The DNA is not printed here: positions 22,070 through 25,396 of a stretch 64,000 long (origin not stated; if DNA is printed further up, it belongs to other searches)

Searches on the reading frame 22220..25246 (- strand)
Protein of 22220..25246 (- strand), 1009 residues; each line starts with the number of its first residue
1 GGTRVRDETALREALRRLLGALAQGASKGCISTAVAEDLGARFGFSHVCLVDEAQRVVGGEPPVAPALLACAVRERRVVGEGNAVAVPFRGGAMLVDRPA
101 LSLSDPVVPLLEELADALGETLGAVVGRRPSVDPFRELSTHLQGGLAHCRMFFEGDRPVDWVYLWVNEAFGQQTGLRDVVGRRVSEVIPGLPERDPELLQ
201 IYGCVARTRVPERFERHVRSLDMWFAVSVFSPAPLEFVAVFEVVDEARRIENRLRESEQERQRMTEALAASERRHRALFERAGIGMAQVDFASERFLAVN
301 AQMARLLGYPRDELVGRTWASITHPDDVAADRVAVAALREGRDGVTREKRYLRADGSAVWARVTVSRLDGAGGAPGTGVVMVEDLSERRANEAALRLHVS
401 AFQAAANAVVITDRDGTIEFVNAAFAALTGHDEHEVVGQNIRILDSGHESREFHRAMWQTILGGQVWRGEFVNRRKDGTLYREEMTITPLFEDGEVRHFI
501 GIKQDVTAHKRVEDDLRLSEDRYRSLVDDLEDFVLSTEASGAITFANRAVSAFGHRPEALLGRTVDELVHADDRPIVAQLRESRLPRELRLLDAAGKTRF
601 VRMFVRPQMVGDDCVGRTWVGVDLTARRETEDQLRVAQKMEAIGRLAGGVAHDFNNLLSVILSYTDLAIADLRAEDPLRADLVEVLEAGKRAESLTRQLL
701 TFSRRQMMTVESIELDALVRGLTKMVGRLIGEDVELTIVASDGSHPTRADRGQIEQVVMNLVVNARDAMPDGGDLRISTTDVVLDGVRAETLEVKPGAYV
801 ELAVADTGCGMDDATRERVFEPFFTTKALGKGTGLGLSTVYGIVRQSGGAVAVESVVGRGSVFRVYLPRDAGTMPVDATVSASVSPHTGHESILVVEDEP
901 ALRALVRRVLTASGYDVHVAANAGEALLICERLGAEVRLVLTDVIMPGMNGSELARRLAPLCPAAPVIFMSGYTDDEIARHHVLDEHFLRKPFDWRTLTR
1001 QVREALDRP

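Call 60: search_protein_families(library=pfam, proteins=[window:22220-25246:-], max_evalue=0.01)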
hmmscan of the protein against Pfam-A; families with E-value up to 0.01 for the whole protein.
window:22220-25246:- (1009 aa): 10 families
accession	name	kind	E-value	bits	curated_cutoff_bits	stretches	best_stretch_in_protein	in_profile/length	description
PF00989.32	PAS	-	7.4e-40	135.9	22.6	3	401-506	6-113/113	PAS fold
PF13426.13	PAS_9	-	9.9e-37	125.8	27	2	407-508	2-103/103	PAS domain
PF08448.16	PAS_4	-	3e-32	111.5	23.1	3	407-510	6-109/110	PAS fold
PF08447.18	PAS_3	-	3e-28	98.3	25.6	2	297-366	2-73/89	PAS fold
PF02518.31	HATPase_c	-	3.2e-21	76.3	26.4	1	750-870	2-110/111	Histidine kinase-, DNA gyrase B-, and HSP90-like ATPase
PF13188.13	PAS_8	-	1.6e-19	69.5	21.8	2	400-451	5-54/65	PAS domain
PF00072.30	Response_reg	-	4.6e-18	65.8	30.2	1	893-1002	1-110/111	Response regulator receiver domain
PF00512.31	HisKA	-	5.3e-07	30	26.9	1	644-706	3-64/66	His Kinase A (phospho-acceptor) domain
PF24820.1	Diguanyl_cycl_sensor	-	1e-06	29.1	28.1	0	404-441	4-41/109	Diguanylate cyclase-like sensor domain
PF14598.12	PAS_11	-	0.0062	16.9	25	0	295-330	13-48/109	PAS domain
